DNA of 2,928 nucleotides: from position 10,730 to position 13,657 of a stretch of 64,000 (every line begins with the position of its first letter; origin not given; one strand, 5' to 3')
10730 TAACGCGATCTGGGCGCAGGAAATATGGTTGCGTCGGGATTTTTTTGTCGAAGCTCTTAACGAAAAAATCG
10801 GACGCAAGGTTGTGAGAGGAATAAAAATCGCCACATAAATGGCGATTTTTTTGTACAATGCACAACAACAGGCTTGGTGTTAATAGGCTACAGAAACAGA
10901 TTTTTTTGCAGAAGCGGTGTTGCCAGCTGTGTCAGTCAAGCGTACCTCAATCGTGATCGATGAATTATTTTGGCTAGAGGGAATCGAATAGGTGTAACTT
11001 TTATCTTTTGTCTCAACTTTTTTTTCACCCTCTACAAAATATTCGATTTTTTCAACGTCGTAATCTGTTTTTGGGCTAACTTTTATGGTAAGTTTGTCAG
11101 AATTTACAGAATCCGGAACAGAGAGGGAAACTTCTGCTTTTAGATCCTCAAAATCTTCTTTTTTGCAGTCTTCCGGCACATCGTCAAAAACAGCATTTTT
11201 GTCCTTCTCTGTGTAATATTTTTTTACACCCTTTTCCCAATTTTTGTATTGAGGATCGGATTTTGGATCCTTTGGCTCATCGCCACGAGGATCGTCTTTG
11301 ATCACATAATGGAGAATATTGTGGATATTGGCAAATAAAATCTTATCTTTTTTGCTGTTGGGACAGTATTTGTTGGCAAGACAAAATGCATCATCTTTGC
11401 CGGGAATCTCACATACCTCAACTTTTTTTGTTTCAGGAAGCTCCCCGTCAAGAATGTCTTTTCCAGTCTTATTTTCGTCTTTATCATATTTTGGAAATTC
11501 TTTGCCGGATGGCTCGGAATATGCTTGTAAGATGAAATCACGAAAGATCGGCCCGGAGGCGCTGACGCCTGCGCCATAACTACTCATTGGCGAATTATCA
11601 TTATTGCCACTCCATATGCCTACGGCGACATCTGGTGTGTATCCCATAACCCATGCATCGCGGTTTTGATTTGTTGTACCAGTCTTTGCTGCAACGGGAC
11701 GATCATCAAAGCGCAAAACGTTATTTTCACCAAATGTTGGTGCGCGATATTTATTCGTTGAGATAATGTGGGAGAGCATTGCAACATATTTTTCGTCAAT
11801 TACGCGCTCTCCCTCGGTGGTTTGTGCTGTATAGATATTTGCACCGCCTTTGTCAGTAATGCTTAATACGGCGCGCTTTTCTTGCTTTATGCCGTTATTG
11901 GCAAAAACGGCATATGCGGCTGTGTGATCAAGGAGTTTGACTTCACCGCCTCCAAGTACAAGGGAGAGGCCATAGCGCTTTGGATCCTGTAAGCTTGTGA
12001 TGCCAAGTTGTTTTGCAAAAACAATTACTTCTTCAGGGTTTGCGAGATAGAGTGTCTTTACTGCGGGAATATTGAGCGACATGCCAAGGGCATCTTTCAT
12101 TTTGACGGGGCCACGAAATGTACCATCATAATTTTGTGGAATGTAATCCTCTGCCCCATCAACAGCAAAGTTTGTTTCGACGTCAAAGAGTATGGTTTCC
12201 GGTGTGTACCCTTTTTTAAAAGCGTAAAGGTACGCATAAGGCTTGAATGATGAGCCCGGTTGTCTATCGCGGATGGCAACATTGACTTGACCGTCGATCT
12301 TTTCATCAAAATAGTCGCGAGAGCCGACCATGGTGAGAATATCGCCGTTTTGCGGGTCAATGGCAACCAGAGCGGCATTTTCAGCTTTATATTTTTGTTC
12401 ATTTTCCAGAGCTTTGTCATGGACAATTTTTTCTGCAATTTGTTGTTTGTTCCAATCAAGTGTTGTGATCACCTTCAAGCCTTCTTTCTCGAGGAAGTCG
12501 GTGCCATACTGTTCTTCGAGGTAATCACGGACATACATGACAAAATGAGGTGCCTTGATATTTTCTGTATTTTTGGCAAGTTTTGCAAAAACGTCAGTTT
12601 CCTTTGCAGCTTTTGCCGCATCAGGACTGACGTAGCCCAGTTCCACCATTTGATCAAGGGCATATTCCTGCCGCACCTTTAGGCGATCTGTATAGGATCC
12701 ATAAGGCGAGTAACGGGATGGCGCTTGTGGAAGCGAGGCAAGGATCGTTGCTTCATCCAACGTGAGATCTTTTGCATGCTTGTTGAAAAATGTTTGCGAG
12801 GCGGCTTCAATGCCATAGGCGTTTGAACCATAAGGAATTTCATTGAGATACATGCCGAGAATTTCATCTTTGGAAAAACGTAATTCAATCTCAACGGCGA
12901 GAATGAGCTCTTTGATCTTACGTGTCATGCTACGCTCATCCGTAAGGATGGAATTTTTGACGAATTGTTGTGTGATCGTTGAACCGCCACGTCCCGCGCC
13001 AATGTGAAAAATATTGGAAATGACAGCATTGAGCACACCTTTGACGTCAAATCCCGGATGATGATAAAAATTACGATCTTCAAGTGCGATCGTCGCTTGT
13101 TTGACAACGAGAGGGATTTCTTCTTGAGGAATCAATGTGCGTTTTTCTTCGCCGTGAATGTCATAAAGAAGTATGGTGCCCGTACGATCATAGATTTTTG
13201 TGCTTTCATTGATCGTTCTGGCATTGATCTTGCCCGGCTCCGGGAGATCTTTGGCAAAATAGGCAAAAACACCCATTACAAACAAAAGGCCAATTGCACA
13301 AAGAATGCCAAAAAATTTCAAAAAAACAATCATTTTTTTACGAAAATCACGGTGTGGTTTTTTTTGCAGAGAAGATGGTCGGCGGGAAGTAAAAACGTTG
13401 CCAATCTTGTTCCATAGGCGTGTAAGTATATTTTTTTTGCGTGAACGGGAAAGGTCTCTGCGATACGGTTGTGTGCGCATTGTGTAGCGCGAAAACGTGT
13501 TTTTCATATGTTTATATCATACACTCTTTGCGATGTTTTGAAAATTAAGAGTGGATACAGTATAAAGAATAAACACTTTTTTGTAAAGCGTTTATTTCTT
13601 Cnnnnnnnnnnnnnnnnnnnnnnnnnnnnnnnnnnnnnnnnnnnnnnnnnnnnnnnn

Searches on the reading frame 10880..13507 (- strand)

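Call 16: search_protein_families(library=pfam, proteins=[window:10880-13507:-], max_evalue=0.001)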
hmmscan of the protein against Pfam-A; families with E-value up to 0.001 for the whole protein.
window:10880-13507:- (875 aa): 2 families
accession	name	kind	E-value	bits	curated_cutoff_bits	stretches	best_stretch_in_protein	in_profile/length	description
PF00912.28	Transgly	-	3.5e-60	202.9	27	1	116-287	7-177/178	Transglycosylase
PF00905.27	Transpeptidase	-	1.4e-21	77.4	22.1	1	379-658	2-297/299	Penicillin binding protein transpeptidase domain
